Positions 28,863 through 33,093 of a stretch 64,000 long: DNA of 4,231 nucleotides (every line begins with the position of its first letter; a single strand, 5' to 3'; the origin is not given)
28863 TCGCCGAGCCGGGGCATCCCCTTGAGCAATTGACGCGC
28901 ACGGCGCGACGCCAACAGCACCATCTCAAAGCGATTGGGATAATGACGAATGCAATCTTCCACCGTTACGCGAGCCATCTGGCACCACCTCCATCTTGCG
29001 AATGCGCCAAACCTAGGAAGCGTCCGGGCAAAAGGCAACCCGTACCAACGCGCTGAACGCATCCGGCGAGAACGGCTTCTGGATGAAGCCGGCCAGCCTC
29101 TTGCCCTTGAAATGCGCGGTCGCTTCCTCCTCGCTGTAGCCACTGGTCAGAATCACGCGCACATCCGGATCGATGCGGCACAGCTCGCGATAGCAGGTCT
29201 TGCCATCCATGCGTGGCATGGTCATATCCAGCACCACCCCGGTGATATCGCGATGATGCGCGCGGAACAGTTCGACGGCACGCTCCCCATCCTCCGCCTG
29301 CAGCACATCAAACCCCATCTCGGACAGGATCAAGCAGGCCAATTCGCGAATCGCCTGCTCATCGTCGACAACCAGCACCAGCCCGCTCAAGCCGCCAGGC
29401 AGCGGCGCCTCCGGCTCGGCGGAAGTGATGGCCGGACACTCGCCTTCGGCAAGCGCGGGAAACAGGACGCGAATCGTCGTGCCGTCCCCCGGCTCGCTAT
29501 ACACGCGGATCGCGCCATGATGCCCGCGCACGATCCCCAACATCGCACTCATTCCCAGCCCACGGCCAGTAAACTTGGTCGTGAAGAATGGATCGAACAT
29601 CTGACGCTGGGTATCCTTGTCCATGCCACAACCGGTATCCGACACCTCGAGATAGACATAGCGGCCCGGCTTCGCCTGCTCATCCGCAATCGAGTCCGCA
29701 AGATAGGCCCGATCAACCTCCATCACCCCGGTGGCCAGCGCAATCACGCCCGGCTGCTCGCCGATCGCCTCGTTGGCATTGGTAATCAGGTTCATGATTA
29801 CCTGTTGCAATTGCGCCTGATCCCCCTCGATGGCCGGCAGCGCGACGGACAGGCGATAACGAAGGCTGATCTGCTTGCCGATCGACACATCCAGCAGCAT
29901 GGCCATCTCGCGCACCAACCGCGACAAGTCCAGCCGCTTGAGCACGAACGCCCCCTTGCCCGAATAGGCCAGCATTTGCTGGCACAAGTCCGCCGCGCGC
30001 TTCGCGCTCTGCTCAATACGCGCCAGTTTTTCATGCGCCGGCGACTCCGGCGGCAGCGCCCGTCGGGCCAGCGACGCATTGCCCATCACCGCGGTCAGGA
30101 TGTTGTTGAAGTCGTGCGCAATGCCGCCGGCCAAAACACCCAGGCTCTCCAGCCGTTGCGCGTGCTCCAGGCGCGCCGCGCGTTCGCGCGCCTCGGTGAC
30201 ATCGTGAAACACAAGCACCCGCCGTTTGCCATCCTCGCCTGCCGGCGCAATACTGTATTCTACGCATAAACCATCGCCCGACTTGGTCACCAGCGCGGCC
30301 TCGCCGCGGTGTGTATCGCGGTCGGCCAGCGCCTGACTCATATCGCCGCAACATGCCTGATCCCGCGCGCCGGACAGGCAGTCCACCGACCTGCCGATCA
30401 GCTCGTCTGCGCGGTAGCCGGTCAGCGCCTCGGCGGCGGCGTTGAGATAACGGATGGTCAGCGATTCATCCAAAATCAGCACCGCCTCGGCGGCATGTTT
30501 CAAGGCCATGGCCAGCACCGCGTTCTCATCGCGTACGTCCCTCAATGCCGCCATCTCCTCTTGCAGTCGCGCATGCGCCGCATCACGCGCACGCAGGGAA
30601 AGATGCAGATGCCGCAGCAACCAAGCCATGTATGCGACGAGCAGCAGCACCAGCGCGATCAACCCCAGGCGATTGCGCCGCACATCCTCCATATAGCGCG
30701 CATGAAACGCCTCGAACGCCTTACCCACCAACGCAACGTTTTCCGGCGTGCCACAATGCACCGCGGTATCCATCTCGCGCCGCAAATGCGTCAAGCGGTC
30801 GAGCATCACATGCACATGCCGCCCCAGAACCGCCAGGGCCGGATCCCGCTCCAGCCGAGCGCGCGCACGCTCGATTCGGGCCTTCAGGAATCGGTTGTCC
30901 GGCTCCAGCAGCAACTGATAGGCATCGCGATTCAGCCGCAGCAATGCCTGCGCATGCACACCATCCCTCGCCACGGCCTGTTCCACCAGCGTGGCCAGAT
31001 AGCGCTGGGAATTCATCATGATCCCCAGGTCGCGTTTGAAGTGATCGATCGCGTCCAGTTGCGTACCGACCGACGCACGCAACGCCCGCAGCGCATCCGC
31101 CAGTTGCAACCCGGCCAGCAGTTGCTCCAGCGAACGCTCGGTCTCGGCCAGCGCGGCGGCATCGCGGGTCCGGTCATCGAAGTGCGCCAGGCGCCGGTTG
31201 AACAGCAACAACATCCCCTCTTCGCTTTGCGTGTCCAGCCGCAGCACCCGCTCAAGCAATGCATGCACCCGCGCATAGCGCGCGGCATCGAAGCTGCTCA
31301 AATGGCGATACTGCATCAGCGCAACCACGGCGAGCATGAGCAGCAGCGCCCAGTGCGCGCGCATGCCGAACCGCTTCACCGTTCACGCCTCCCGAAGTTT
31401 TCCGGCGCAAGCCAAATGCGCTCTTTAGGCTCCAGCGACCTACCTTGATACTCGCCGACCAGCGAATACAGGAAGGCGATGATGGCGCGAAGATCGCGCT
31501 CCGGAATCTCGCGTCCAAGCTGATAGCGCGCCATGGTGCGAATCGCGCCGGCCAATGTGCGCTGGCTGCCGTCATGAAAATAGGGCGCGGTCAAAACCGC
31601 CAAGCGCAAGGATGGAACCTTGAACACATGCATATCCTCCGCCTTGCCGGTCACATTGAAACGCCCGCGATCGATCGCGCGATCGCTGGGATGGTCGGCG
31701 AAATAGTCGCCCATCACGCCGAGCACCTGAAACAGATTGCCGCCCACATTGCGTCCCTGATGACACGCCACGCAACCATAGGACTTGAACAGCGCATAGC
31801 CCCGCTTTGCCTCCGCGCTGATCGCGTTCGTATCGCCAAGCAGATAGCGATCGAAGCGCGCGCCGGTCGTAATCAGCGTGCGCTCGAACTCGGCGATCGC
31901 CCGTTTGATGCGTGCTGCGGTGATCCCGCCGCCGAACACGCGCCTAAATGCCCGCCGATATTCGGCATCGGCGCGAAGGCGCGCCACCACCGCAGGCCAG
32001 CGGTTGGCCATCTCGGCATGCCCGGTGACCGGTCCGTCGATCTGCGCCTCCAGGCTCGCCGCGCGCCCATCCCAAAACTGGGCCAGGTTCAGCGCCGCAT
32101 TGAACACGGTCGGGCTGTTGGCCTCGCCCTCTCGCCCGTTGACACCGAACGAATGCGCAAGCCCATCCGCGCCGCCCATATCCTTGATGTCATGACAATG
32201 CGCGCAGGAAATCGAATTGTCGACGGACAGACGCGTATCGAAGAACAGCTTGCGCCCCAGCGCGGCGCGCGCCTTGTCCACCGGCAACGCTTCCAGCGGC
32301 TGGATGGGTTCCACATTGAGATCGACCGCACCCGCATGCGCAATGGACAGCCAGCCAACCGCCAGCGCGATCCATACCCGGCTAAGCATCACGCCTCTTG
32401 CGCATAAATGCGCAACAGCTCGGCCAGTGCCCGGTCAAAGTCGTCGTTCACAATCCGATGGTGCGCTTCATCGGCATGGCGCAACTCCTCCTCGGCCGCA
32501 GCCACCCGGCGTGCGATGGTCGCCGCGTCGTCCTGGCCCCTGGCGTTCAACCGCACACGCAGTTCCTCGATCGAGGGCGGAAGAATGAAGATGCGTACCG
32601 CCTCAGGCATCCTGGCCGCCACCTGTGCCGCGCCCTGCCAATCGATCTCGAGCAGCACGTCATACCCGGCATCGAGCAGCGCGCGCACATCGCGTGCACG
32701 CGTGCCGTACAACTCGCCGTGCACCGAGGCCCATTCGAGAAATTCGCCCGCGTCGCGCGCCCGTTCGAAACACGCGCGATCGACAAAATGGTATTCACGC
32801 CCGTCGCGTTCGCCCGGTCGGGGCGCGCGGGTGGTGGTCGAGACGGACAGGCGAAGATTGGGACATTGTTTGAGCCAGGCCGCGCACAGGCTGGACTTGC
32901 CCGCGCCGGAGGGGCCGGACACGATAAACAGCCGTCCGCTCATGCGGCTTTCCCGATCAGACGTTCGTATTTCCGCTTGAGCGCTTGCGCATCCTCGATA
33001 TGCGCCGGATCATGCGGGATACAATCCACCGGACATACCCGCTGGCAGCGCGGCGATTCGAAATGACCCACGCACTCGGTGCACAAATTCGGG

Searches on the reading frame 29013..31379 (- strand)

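Call 12: search_protein_families(library=pfam, proteins=[window:29013-31379:-], max_evalue=0.001)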
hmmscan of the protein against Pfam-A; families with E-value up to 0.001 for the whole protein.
window:29013-31379:- (788 aa): 8 families
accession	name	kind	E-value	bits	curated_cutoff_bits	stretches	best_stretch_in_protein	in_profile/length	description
PF00072.30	Response_reg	-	3.9e-21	75.7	30.2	1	668-779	1-110/111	Response regulator receiver domain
PF02518.31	HATPase_c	-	4e-20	72.7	26.4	1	519-642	1-109/111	Histidine kinase-, DNA gyrase B-, and HSP90-like ATPase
PF08448.16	PAS_4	-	1.4e-12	48.2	23.1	1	294-399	2-110/110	PAS fold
PF13426.13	PAS_9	-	1.9e-12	47.8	27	1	298-396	2-103/103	PAS domain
PF19443.4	DAHL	-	3.6e-12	46.9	38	1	31-236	2-220/221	DAHL domain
PF00512.31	HisKA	-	5.7e-09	36.3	26.9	1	416-473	5-61/66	His Kinase A (phospho-acceptor) domain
PF00989.32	PAS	-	3.5e-08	33.9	22.6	1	293-391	7-109/113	PAS fold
PF13188.13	PAS_8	-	1.7e-05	25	21.8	1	290-337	4-52/65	PAS domain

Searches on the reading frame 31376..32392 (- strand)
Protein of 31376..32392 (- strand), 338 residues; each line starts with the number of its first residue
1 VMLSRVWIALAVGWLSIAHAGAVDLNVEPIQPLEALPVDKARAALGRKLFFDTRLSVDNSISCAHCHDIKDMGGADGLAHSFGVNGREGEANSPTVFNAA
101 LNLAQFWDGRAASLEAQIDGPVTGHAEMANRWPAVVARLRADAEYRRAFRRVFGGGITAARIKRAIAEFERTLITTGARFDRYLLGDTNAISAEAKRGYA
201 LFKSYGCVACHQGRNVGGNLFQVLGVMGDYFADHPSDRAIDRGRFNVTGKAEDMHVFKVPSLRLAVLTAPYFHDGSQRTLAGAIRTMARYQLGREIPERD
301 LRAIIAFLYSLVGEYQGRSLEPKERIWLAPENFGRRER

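Call 12: search_protein_families(library=pfam, proteins=[window:31376-32392:-], max_evalue=0.001)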
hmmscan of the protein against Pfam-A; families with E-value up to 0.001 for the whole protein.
window:31376-32392:- (338 aa): 3 families
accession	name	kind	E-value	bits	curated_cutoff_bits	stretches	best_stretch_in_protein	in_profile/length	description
PF03150.19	CCP_MauG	-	3.1e-54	184.1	25.6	1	41-188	2-148/149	Di-haem cytochrome c peroxidase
PF00034.26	Cytochrom_C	-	5.4e-07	31.3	21.3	0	44-110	2-44/90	Cytochrome c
PF13442.11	Cytochrome_CBB3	-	2.4e-06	28.2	27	0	193-222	1-29/68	Cytochrome C oxidase, cbb3-type, subunit III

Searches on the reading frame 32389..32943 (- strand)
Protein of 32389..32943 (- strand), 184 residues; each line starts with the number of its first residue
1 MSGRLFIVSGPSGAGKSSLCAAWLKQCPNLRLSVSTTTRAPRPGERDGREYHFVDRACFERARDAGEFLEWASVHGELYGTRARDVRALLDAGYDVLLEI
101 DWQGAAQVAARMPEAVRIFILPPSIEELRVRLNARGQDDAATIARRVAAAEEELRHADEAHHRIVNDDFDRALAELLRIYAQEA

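Call 12: search_protein_families(library=pfam, proteins=[window:32389-32943:-], max_evalue=0.001)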
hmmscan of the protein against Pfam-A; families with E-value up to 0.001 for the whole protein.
window:32389-32943:- (184 aa): 5 families
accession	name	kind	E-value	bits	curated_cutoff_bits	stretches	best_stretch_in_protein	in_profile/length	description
PF00625.27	Guanylate_kin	-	7.3e-45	153.3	25.2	1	3-180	2-179/182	Guanylate kinase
PF13671.12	AAA_33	-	4e-07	30.9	27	1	5-142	1-125/143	AAA domain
PF13191.12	AAA_16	-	0.00068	20.6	32.6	0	3-30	24-51/167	AAA ATPase domain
PF20703.3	nSTAND1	-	0.00083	19.5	27.1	0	4-47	34-80/379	Novel STAND NTPase 1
PF13401.12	AAA_22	-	0.00095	19.9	27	0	4-46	6-47/130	AAA domain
